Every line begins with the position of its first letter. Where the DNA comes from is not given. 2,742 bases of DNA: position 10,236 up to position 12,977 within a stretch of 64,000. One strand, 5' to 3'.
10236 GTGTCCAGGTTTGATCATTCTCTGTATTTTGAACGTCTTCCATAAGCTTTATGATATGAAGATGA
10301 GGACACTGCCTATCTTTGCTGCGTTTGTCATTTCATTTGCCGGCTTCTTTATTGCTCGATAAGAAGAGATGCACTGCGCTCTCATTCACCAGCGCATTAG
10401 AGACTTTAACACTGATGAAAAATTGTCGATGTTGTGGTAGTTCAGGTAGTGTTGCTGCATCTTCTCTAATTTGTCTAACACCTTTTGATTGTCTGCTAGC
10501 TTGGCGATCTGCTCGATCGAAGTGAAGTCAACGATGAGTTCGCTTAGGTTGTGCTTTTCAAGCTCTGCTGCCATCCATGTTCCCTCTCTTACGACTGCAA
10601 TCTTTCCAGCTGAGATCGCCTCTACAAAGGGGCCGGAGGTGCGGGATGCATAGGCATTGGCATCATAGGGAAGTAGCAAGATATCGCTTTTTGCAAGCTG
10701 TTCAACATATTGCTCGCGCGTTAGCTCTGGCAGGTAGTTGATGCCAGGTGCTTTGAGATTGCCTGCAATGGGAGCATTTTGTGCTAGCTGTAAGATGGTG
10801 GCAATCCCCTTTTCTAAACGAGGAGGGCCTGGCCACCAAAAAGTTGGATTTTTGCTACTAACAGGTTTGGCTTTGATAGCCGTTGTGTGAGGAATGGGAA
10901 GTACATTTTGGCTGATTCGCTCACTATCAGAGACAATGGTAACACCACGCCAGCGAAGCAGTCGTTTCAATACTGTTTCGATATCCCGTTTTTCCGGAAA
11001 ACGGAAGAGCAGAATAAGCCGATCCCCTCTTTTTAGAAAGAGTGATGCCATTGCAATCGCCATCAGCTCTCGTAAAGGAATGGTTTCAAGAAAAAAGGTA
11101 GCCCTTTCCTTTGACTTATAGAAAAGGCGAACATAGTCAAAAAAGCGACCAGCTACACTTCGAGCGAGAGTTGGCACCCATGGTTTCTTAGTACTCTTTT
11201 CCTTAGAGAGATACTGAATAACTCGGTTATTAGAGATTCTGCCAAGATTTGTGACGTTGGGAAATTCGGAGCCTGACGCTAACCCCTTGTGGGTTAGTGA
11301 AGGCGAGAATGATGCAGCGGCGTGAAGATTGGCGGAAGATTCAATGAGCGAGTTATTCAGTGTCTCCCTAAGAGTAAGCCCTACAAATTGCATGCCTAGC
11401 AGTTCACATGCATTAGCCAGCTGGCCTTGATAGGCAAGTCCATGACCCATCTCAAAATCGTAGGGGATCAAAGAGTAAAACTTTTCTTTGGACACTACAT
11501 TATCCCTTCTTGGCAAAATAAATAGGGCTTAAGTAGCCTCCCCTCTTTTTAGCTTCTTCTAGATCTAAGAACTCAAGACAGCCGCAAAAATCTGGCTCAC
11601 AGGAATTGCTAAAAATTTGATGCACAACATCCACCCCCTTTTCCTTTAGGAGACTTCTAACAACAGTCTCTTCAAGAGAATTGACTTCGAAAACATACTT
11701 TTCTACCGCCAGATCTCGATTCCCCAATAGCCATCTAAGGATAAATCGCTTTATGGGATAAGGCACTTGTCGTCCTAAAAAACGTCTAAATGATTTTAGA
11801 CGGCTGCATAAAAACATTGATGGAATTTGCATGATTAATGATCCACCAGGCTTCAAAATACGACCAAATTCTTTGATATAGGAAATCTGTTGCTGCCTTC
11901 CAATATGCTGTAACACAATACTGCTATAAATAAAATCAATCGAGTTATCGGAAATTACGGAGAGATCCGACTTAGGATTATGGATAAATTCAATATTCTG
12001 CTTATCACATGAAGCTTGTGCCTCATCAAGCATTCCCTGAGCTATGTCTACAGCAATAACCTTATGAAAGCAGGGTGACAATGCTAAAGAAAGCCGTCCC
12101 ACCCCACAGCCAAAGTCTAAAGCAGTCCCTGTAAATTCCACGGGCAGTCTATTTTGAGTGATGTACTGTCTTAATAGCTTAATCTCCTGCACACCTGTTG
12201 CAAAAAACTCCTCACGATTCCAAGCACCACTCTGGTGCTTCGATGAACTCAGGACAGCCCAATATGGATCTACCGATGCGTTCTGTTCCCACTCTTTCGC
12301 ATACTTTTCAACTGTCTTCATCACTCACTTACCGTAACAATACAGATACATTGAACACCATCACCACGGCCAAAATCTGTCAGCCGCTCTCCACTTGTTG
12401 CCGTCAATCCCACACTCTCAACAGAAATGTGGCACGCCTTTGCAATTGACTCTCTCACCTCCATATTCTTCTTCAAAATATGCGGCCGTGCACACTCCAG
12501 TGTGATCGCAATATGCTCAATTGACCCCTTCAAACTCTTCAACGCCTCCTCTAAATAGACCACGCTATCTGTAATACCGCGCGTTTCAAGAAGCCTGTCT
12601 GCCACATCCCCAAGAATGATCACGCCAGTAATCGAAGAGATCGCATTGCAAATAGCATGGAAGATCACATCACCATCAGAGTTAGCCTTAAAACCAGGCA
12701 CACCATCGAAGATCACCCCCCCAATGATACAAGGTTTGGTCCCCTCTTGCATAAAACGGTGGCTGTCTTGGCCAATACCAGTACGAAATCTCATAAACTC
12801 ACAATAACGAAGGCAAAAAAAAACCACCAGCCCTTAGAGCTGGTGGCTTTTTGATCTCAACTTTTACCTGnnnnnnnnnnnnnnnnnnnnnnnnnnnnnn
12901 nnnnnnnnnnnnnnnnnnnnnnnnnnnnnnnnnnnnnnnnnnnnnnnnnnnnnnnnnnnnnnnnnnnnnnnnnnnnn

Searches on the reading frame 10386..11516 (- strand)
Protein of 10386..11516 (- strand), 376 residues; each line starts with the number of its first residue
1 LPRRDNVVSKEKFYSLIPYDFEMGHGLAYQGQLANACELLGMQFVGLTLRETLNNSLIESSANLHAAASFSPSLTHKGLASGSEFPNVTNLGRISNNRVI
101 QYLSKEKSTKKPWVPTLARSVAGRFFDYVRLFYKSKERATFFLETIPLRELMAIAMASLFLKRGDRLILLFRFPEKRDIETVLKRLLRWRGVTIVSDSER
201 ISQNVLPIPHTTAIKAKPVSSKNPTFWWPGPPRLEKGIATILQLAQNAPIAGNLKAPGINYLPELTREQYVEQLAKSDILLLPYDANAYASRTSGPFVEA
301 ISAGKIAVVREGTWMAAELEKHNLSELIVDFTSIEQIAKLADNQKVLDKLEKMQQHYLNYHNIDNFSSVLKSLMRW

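Call 12: search_protein_families(library=pfam, proteins=[window:10386-11516:-])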
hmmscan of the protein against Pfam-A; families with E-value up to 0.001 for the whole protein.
window:10386-11516:- (376 aa): 0 families

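Call 35: find_homologous_proteins(query=window:10386-11516:-)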
Query window:10386-11516:- (376 aa): 104 proteins with E <= 0.001 among 3170 candidates.
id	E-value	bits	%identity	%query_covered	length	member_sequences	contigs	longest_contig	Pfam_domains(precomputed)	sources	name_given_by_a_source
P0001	1.9e-142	492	100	60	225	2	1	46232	-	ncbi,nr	ncbi:MAG: hypothetical protein S4CHLAM81_08810 [Chlamydiales bacterium]|nr:hypothetical protein [Chl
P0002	1.7e-73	266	50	68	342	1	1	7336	-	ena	-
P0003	7.9e-69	250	44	89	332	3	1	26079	-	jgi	-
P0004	1.6e-67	246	48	68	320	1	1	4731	-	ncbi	-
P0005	1.5e-42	164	32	98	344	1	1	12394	-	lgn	-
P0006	1.8e-42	163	38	70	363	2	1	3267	-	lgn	-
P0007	8.7e-42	161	33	97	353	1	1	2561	-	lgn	-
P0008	3.5e-41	159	38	66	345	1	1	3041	-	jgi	jgi:hypothetical protein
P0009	1.8e-38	150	36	73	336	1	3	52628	-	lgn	-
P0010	6.6e-37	145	31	97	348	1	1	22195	-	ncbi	-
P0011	3.5e-36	143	31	97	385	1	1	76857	-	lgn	-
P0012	7.8e-36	142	30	98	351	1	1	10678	-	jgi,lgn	-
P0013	2.6e-35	140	29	97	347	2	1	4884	-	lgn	-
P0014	2.0e-34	137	38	64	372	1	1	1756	-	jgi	-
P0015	2.0e-34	137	36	67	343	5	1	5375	-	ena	-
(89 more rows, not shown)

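Call 84: find_encoding_contigs(protein=P0001, flank=3000, max_places=10)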
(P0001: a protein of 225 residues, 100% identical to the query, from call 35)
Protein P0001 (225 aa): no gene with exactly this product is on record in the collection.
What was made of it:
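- Tried and rejected: P0001 is not on record (call 84).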

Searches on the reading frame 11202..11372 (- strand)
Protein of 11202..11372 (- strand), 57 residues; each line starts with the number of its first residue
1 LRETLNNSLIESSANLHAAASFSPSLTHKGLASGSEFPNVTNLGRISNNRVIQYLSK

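Call 65: find_homologous_proteins(query=window:11202-11372:-, max_evalue=1)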
Query seq(57 aa) (57 aa): 2 proteins with E <= 1 among 2 candidates.
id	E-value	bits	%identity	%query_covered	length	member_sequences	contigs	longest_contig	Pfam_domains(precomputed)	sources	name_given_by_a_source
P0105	2.1e-22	94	87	96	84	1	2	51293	-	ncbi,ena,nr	ncbi:MAG: hypothetical protein S4CHLAM81_01140 [Chlamydiales bacterium]|nr:hypothetical protein [Chl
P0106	2.1e-19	85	84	98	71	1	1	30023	-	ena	-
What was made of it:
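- Closest known: Rickettsia palindromic elements. Different: Genic insertion is the exception here (1 of about 20; call 65).
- A search of 5.8 billion proteins with the 57-residue peptide encoded across the insertion found only two short ORF calls over other copies (call 65).
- Tried and rejected: Only two small ORFs were found (call 65).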

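Call 66: find_encoding_contigs(protein=P0105, flank=10000)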
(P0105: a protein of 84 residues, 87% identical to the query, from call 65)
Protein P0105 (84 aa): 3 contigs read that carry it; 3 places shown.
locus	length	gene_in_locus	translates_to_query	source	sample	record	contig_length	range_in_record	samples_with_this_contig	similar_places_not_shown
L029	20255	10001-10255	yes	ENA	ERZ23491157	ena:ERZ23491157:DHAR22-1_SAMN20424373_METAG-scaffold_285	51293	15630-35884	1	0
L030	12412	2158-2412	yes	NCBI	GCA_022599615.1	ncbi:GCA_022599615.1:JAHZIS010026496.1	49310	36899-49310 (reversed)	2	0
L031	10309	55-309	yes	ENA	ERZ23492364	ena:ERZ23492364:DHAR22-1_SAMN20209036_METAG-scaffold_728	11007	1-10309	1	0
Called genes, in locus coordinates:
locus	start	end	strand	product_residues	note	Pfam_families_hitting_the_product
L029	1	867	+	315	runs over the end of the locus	PF00892:EamA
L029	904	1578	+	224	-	PF02535:Zip (weak)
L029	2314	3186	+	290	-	PF01170:UPF0020 (weak), PF08241:Methyltransf_11 (weak), PF08242:Methyltransf_12 (weak), PF13649:Methyltransf_25, PF13847:Methyltransf_31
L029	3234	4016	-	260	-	PF05711:TylF, PF13578:Methyltransf_24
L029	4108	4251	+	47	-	-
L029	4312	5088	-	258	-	PF05721:PhyH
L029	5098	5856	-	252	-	-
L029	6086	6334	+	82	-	-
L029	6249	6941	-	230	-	PF05359:DUF748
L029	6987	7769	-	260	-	-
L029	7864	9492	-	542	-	PF00118:Cpn60_TCP1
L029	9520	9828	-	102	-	PF00166:Cpn10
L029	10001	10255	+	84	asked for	-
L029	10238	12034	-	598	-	PF08439:Peptidase_M3_N, PF01432:Peptidase_M3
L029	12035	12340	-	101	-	PF00381:PTS-HPr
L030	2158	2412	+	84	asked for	-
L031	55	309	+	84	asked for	-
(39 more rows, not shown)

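Call 67: find_encoding_contigs(protein=P0106, flank=10000)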
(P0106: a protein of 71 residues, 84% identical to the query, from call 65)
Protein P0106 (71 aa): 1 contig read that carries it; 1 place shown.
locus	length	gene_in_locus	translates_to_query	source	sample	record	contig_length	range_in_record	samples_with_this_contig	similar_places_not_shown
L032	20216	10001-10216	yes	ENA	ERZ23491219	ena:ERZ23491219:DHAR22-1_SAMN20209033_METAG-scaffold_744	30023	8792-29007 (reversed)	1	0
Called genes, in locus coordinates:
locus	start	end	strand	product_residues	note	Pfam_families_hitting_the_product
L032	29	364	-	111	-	-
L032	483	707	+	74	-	-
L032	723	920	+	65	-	-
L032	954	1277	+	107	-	-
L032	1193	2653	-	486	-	PF01073:3Beta_HSD (faint), PF01370:Epimerase, PF05368:NmrA, PF13460:NAD_binding_10, PF11066:DUF2867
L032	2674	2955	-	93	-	-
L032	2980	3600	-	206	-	PF07578:LAB_N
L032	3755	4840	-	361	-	PF01487:DHquinase_I, PF08501:Shikimate_dh_N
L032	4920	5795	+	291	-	PF01761:DHQ_synthase, PF24621:DHQS_C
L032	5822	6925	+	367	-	PF00275:EPSP_synthase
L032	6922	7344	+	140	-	PF01202:SKI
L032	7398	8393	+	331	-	PF01264:Chorismate_synt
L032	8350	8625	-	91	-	-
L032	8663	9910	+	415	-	PF07690:MFS_1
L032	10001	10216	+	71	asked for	-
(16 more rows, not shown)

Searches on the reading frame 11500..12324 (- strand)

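Call 12: search_protein_families(library=pfam, proteins=[window:11500-12324:-])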
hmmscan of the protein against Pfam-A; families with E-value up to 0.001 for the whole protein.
window:11500-12324:- (274 aa): 12 families
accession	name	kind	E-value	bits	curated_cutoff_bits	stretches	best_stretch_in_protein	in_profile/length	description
PF13649.12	Methyltransf_25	-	1.3e-18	67.9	27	1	69-161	2-97/97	Methyltransferase domain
PF08241.18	Methyltransf_11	-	2e-18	67.3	21.2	1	69-165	1-95/95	Methyltransferase domain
PF08242.18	Methyltransf_12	-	1.2e-12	48.8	30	1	69-163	1-98/98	Methyltransferase domain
PF13489.12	Methyltransf_23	-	3.3e-12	46.9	27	1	66-207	24-161/164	Methyltransferase domain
PF13847.12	Methyltransf_31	-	5.7e-11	42.7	27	1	67-169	6-113/145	Methyltransferase domain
PF03848.20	TehB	-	1.9e-09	37.6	20.4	1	66-162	32-129/193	Tellurite resistance protein TehB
PF01209.24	Ubie_methyltran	-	1.2e-07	31.8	20.1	1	56-166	39-152/233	ubiE/COQ5 methyltransferase family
PF05175.20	MTS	-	7.3e-06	26.2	23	1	59-165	26-138/170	Methyltransferase small domain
PF05891.18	Methyltransf_PK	-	8.1e-06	26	27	1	51-165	42-159/218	AdoMet dependent proline di-methyltransferase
PF05958.17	tRNA_U5-meth_tr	-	2e-05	24.2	23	1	67-115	204-252/357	tRNA (Uracil-5-)-methyltransferase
PF02353.26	CMAS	-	6.4e-05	22.8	27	1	51-167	49-166/273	Mycolic acid cyclopropane synthetase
PF05148.21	Methyltransf_8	-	0.00028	21.3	27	1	68-171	76-163/219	Hypothetical methyltransferase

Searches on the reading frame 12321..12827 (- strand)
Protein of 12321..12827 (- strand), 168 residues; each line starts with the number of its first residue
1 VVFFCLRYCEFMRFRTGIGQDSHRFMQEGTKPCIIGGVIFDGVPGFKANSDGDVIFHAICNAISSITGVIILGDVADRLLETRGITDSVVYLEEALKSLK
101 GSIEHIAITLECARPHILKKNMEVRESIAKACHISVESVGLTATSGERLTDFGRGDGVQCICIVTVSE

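Call 45: search_protein_families(library=pfam, max_evalue=0.000001, proteins=[window:12321-12827:-])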
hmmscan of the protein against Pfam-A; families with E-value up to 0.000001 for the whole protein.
window:12321-12827:- (168 aa): 1 family
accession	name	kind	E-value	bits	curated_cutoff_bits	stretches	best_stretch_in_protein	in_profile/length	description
PF02542.21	YgbB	-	1e-33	117.3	26.7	1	14-166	1-154/155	YgbB family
